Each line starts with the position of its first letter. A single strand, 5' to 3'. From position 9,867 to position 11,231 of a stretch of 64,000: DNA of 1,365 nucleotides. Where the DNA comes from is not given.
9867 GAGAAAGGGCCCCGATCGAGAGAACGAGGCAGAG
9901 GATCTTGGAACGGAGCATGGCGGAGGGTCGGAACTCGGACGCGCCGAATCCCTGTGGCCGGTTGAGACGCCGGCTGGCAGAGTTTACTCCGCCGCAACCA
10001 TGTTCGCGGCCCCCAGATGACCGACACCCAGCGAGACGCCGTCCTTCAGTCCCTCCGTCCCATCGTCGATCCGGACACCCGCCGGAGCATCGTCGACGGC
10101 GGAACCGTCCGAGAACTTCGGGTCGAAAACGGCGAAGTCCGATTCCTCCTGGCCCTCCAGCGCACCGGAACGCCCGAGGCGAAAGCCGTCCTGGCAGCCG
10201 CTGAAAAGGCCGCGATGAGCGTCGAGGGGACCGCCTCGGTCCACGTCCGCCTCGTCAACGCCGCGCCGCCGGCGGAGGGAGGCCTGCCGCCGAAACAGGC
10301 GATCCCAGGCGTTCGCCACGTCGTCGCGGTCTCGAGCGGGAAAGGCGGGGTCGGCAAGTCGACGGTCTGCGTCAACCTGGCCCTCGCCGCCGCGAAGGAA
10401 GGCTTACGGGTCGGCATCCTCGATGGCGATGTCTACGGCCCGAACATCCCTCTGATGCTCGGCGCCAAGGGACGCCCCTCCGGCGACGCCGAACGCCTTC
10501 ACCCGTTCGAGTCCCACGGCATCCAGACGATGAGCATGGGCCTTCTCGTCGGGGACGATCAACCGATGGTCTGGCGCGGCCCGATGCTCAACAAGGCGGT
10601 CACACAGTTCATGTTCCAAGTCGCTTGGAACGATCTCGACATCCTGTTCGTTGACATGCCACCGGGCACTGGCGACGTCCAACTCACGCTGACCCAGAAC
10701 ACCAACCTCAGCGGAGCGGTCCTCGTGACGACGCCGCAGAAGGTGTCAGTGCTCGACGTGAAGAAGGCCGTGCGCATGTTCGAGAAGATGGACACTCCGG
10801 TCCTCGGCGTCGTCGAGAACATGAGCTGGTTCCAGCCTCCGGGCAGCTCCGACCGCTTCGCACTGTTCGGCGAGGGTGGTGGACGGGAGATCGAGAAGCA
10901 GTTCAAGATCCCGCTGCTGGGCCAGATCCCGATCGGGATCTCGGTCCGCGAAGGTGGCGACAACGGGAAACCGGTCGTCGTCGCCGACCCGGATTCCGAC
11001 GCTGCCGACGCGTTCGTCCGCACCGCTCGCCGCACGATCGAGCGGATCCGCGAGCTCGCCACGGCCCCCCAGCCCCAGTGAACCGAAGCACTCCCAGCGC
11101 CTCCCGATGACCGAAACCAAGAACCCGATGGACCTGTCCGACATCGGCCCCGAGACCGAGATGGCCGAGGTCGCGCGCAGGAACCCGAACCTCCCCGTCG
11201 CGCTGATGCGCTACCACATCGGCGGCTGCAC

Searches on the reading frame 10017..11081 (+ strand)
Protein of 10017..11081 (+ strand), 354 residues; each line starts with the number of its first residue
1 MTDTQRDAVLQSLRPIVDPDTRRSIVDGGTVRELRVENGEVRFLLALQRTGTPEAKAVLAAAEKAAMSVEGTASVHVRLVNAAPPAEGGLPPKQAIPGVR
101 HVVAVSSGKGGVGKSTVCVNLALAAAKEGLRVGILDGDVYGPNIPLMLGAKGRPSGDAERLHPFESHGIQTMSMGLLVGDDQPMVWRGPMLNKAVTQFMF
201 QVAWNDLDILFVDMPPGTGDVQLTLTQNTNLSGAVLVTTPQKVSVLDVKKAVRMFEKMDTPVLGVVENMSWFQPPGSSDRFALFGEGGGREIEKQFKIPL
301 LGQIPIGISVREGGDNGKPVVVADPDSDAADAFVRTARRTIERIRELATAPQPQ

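Call 59: search_protein_families(library=pfam, proteins=[window:10017-11081:+], max_evalue=0.0001)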
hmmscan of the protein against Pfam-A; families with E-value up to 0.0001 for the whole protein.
window:10017-11081:+ (354 aa): 5 families
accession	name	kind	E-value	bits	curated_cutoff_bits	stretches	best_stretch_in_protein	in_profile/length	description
PF10609.15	ParA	-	1.3e-94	316.7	27.1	1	99-339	2-244/246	NUBPL iron-transfer P-loop NTPase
PF01656.29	CbiA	-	3.9e-13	49.9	25.4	1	103-319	1-124/125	CobQ/CobB/MinD/ParA nucleotide binding domain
PF01883.24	FeS_assembly_P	-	1.9e-12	47.7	23.5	1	6-77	1-73/73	Iron-sulfur cluster assembly protein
PF13614.12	AAA_31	-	7.1e-08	33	27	1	101-139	2-40/177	AAA domain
PF09140.17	MipZ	-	8.1e-06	25.8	20.7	1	101-139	1-39/262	ATPase MipZ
